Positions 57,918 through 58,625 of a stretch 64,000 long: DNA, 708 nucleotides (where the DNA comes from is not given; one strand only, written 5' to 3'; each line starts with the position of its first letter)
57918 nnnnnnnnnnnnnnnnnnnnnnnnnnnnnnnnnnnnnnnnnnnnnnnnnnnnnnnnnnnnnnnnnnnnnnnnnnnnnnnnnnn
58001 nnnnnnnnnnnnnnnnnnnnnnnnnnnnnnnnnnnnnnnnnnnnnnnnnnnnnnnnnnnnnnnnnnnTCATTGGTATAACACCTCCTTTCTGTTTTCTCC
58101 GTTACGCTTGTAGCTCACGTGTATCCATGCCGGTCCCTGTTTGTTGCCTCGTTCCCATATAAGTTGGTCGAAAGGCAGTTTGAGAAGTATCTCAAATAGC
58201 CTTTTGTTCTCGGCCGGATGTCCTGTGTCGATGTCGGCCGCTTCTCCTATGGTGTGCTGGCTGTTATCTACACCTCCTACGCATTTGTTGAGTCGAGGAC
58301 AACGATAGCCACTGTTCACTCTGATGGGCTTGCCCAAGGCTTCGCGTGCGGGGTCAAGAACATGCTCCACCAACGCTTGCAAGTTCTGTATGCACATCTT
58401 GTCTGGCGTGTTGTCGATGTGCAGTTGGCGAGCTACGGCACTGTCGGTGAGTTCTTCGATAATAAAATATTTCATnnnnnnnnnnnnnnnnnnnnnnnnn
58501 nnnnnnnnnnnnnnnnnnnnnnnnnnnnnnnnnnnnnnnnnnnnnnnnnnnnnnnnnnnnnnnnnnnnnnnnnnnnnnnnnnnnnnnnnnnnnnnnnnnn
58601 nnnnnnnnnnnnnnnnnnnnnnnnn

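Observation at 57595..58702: Orphan phage-style lysis cassette (holin-like, M15 endolysin-like, spanin-like) with no prophage around it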

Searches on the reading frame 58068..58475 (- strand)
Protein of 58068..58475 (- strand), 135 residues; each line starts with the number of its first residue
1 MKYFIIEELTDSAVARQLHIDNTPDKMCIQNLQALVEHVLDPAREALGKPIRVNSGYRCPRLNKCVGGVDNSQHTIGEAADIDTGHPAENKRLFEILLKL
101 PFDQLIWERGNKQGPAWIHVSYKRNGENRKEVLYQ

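Call 3: search_protein_families(library=pfam, proteins=[window:58068-58475:-], max_evalue=1)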
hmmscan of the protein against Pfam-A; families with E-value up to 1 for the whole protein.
window:58068-58475:- (135 aa): 4 families
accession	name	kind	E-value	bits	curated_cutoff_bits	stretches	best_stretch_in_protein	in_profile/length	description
PF08291.16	Peptidase_M15_3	-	6.4e-16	58.9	23.2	1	3-120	2-107/108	Peptidase M15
PF06904.17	Extensin-like_C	-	0.011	16.4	25.4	1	28-84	51-112/176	Extensin-like protein C-terminus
PF05951.18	Peptidase_M15_2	-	0.04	14.1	27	1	46-83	69-111/153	Bacterial protein of unknown function (DUF882)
PF18767.7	AID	-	0.18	12.3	27.3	0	91-113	66-87/90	Activation induced deaminase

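Call 4: search_protein_families(library=phrogs, proteins=[window:58068-58475:-], max_evalue=1)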
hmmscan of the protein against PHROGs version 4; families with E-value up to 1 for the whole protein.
window:58068-58475:- (135 aa): 4 families
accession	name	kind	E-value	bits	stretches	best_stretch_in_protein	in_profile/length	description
phrog_894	-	lysis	9e-36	124.7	1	1-130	47-168/389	endolysin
phrog_17373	-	other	3.9e-07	31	1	40-84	45-89/224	peptidase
phrog_25247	-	other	0.009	16.1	1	39-83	427-471/520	peptidase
phrog_28234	-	lysis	0.011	15.8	1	32-75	274-314/372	endolysin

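Call 6: search_protein_families(library=ncbifam, proteins=[window:58068-58475:-], max_evalue=1)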
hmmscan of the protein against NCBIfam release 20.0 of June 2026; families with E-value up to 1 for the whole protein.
window:58068-58475:- (135 aa): 2 families
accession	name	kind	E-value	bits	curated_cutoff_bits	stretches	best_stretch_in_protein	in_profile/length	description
NF008335.0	PRK11121.1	equivalog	0.028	14.2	199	1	4-64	54-114/154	anaerobic ribonucleoside-triphosphate reductase-activating protein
NF053624.1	PtglEndpepMepK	equivalog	0.1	12.5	185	1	48-83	96-136/176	peptidoglycan L,D-endopeptidase MepK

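Call 10: search_dna_similar(query=window:58068-58475:-, collection=phages, mode=protein, max_rows=25)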
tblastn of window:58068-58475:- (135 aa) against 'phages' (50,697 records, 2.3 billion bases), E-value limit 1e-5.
Records with a match: 470; places in all: 471; records where one place covers at least 80% of the query: 236.
Best place of each record, by identity: <60% 470.
By first word of the organism name: bajarodmic 76; Bacteroides 58; Vibrio 58; Klebsiella 28; Achromobacter 21; Burkholderia 17; Stenotrophomonas 16; Pseudomonas 16; Prevotella 15; Pelagibacter 14; and 33 more.
By host as written in the record: - 102; Peromyscus fraterculus 34; Vibrio parahaemolyticus 18; Prevotella sp. 15; Stenotrophomonas maltophilia 12; Burkholderia sp. 10; Moraxella catarrhalis 10; Klebsiella pneumoniae 10; and 126 more.
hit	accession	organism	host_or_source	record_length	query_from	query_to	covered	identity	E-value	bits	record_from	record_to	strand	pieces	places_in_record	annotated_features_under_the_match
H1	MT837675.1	Bacteriophage sp.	human fecal samples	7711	1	133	99%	56.7%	3e-37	139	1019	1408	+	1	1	record has no annotation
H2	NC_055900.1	uncultured phage cr125_1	human feces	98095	1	133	99%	55.6%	4e-35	133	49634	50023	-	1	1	endolysin | hypothetical protein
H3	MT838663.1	Bacteriophage sp.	human fecal samples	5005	1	133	99%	54.5%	7e-39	143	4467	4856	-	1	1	record has no annotation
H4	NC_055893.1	uncultured phage cr4_1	human feces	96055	1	133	99%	54.5%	6e-36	135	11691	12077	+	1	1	endolysin | hypothetical protein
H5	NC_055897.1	uncultured phage cr114_1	human feces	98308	1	133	99%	54.5%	2e-35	134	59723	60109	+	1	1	endolysin | hypothetical protein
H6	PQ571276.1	Bacteroides phage BS-TP3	Bacteroides salyersiae BG8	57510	1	133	99%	53.7%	2e-34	131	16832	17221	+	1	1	putative endolysin protein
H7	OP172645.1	Bacteroides phage BC669P2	Bacteroides caccae DA669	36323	1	134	99%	52.9%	3e-35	133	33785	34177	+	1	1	hypothetical protein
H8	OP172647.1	Bacteroides phage BC679P1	Bacteroides caccae DA679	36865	1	130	96%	54.5%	1e-36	137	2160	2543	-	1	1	hypothetical protein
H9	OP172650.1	Bacteroides phage BC679P4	Bacteroides caccae DA679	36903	1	130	96%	54.5%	1e-36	137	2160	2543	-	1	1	hypothetical protein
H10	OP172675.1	Bacteroides phage BF698P1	Bacteroides fragilis DA698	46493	1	122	90%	57.7%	2e-35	134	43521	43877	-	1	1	hypothetical protein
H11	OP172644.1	Bacteroides phage BC669P1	Bacteroides caccae DA669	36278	1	130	96%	53.8%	6e-36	135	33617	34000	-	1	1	hypothetical protein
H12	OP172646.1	Bacteroides phage BC669P3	Bacteroides caccae DA669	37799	1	130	96%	53.8%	1e-35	134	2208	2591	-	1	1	hypothetical protein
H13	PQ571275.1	Bacteroides phage BS-TP2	Bacteroides salyersiae BG8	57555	1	132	98%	52.6%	5e-34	129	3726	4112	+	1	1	putative endolysin protein | holin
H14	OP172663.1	Bacteroides phage BF10P2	Bacteroides fragilis CSC10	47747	1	122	90%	56.9%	9e-38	140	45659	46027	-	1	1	hypothetical protein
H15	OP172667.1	Bacteroides phage BF486P2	Bacteroides fragilis DA486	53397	1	133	99%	51.9%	4e-31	121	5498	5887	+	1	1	hypothetical protein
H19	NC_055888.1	uncultured phage cr52_1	human feces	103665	1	133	99%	51.5%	1e-34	131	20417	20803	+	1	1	endolysin | putative lipoprotein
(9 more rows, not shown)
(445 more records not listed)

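Call 11: get_annotated_region(hit=H19, flank=2500)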
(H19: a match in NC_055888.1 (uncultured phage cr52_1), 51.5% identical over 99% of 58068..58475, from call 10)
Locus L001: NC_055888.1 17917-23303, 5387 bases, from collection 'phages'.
description: CrAssphage cr52_1, complete genome.
organism: uncultured phage cr52_1 (NCBI taxid 2772079)
taxonomy: Viruses; Duplodnaviria; Heunggongvirae; Uroviricota; Caudoviricetes; Crassvirales; Suoliviridae; Loutivirinae; Buchavirus; Buchavirus copri
host: -; source: human feces; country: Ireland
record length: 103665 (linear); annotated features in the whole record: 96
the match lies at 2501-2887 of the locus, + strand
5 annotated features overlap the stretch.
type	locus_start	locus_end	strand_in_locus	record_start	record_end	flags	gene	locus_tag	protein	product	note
CDS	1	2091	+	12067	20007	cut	-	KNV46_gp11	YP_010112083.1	internalin-like protein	gp_67120; similar to internalin, receptor-binding protein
CDS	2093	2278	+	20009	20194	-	-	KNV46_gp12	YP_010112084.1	hypothetical protein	gp_67121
CDS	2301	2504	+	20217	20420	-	-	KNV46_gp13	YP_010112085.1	putative lipoprotein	gp_67122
CDS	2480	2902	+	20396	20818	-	-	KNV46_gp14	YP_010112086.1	endolysin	gp_67123; putative peptidase [Bacteroides phage B124-14]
CDS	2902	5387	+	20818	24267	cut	-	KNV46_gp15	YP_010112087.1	hypothetical protein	gp_67124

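Call 12: get_annotated_region(hit=H13, flank=2500)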
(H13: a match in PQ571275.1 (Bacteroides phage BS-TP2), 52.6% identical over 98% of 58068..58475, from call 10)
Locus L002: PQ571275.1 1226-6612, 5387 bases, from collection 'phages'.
description: Bacteroides phage BS-TP2, complete genome.
organism: Bacteroides phage BS-TP2 (NCBI taxid 3385222)
taxonomy: Viruses
host: Bacteroides salyersiae BG8; source: sewage from septic tank; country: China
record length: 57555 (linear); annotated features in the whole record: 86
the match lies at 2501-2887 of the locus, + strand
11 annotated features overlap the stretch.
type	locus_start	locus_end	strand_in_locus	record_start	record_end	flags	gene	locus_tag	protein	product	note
CDS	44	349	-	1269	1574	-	-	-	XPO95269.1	PepSY-like domain-containing protein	BS-TP2_gp2; BS-TP2_gp2; Annot2=(structure alignment-afuniprot50) AF-A0A1M3NJ03-F1-model_v4 PepSY domain-containing ...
CDS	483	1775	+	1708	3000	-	-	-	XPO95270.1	integrase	BS-TP2_gp3; BS-TP2_gp3; Annot2=(structure alignment-afuniprot50) AF-A0A4U1BUC4-F1-model_v4 Site-specific ...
CDS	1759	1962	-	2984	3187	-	-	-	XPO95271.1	hypothetical protein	BS-TP2_gp4; BS-TP2_gp4; None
CDS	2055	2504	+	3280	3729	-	-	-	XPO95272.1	holin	BS-TP2_gp5; BS-TP2_gp5; Annot2=(structure alignment-afuniprot50) AF-A0A5B5UC33-F1-model_v4 Phage holin family ...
CDS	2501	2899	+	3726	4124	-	-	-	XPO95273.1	putative endolysin protein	BS-TP2_gp6; BS-TP2_gp6; Annot2=(hmm profile search-phrog [Rank2]) phrog_894 endolysin;Annot3=(structure ...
CDS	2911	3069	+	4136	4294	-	-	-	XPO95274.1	hypothetical protein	BS-TP2_gp7; BS-TP2_gp7; None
CDS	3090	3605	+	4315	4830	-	-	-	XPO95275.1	hypothetical protein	BS-TP2_gp8; BS-TP2_gp8; None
CDS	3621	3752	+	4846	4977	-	-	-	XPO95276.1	hypothetical protein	BS-TP2_gp9; BS-TP2_gp9; None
CDS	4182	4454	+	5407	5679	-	-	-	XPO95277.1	hypothetical protein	BS-TP2_gp10; BS-TP2_gp10; None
CDS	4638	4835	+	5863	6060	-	-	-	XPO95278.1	hypothetical protein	BS-TP2_gp11; BS-TP2_gp11; None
CDS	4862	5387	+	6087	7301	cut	-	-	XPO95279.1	integrase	BS-TP2_gp12; BS-TP2_gp12; Annot2=(structure alignment-afuniprot50) AF-A0A264YA36-F1-model_v4 Phage_int_SAM_5 ...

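Call 13: get_annotated_region(hit=H2, flank=2500)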
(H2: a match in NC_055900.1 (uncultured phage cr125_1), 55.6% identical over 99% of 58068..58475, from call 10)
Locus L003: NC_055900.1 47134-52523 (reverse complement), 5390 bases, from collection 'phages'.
description: CrAssphage cr125_1, complete genome.
organism: uncultured phage cr125_1 (NCBI taxid 2772091)
taxonomy: Viruses; Duplodnaviria; Heunggongvirae; Uroviricota; Caudoviricetes; Crassvirales; Suoliviridae; Uncouvirinae; Aurodevirus; Aurodevirus hominis
host: -; source: human feces; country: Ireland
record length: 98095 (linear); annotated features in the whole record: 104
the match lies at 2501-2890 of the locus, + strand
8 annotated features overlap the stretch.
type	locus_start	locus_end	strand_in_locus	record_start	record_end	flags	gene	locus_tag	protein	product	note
CDS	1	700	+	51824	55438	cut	-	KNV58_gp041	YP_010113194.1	VOG7718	gp_77316; YomR-like protein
CDS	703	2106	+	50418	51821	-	-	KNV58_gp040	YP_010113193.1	hypothetical protein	gp_77315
CDS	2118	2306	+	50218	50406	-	-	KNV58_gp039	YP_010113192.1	hypothetical protein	gp_77314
CDS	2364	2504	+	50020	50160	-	-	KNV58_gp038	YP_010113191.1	hypothetical protein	gp_77313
CDS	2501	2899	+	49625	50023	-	-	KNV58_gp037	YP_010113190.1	endolysin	gp_77312; putative peptidase [Bacteroides phage B124-14]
CDS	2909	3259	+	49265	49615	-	-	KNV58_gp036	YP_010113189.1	hypothetical protein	gp_77311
CDS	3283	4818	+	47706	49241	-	-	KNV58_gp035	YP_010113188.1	hypothetical protein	gp_77310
CDS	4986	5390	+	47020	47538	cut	-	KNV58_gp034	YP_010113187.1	holin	gp_77309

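Call 15: find_encoding_contigs(protein=window:58068-58475:-, flank=10000, max_places=10)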
Protein window:58068-58475:- (135 aa): 3 contigs read that carry it; 3 places shown.
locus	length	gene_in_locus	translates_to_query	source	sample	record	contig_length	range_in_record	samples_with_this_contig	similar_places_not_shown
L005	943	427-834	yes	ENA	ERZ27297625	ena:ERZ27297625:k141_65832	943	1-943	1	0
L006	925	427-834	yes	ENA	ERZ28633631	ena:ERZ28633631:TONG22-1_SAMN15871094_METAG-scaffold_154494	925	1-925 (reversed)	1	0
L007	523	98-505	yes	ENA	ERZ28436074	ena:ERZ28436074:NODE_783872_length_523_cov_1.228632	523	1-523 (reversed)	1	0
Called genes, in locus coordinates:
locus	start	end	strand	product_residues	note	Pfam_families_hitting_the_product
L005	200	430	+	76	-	-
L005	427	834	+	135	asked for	PF08291:Peptidase_M15_3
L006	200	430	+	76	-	-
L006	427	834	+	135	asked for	PF08291:Peptidase_M15_3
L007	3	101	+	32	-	?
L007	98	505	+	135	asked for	PF08291:Peptidase_M15_3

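Call 44: search_protein_families(library=padloc, proteins=[window:58068-58475:-], max_evalue=0.01)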
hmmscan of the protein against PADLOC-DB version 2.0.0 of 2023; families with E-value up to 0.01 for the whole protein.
window:58068-58475:- (135 aa): 0 families

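Call 68: search_solved_structures(query=window:58068-58475:-, max_evalue=0.01, show_alignments=2)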
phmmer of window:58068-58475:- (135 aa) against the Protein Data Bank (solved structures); distinct sequences matched with E-value up to 0.01: 1.
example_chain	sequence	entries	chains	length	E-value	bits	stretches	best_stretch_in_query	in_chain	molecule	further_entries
1lbu_A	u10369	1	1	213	4e-06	30.1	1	40-86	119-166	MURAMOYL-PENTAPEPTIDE CARBOXYPEPTIDASE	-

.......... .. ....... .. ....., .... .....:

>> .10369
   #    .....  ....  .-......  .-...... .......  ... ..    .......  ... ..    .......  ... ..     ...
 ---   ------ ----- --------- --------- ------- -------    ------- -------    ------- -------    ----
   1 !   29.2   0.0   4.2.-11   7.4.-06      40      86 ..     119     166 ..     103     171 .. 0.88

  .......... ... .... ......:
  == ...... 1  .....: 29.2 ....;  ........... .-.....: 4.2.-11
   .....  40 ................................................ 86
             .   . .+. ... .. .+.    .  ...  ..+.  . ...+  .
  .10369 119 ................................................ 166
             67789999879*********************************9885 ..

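Call 76: search_solved_structures(query=A5, max_evalue=1, show_alignments=0)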
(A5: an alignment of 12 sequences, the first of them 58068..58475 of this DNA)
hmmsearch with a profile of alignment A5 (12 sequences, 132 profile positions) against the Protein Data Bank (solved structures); distinct sequences matched with E-value up to 1: 24.
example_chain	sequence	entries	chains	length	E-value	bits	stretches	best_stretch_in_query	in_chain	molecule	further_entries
1lbu_A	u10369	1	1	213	3.3e-10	43.3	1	33-87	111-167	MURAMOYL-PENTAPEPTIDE CARBOXYPEPTIDASE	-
2wg3_A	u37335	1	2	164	0.0013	21.9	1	69-123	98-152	DESERT HEDGEHOG PROTEIN N-PRODUCT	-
2wfq_A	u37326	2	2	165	0.0014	21.8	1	69-123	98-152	DESERT HEDGEHOG PROTEIN N-PRODUCT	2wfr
3k7h_B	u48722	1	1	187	0.0044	20.2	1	69-122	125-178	Indian hedgehog protein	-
3k7i_B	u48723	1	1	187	0.0044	20.2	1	69-122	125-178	Indian hedgehog protein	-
3k7g_B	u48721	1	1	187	0.0044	20.2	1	69-122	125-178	Indian hedgehog protein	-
3n1g_B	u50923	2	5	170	0.0044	20.2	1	69-121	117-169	Desert hedgehog protein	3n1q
3k7j_B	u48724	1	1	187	0.0044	20.2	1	69-122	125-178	Indian hedgehog protein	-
3n1f_A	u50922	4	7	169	0.0082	19.3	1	69-121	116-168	Indian hedgehog protein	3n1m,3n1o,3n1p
4c4m_A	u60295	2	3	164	0.028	17.6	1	69-123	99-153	SONIC HEDGEHOG PROTEIN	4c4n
2wg4_A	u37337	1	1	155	0.029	17.6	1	69-122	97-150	SONIC HEDGEHOG PROTEIN N-PRODUCT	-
3n1r_A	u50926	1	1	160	0.029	17.6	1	69-122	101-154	Sonic hedgehog protein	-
1vhh_A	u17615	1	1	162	0.03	17.5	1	69-122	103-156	SONIC HEDGEHOG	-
3ho5_H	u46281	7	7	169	0.032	17.5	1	69-123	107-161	Sonic hedgehog protein | Sonic hedgehog protein N-product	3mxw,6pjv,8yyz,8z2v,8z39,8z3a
2wfx_A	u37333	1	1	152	0.033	17.4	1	69-122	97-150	SONIC HEDGEHOG PROTEIN N-PRODUCT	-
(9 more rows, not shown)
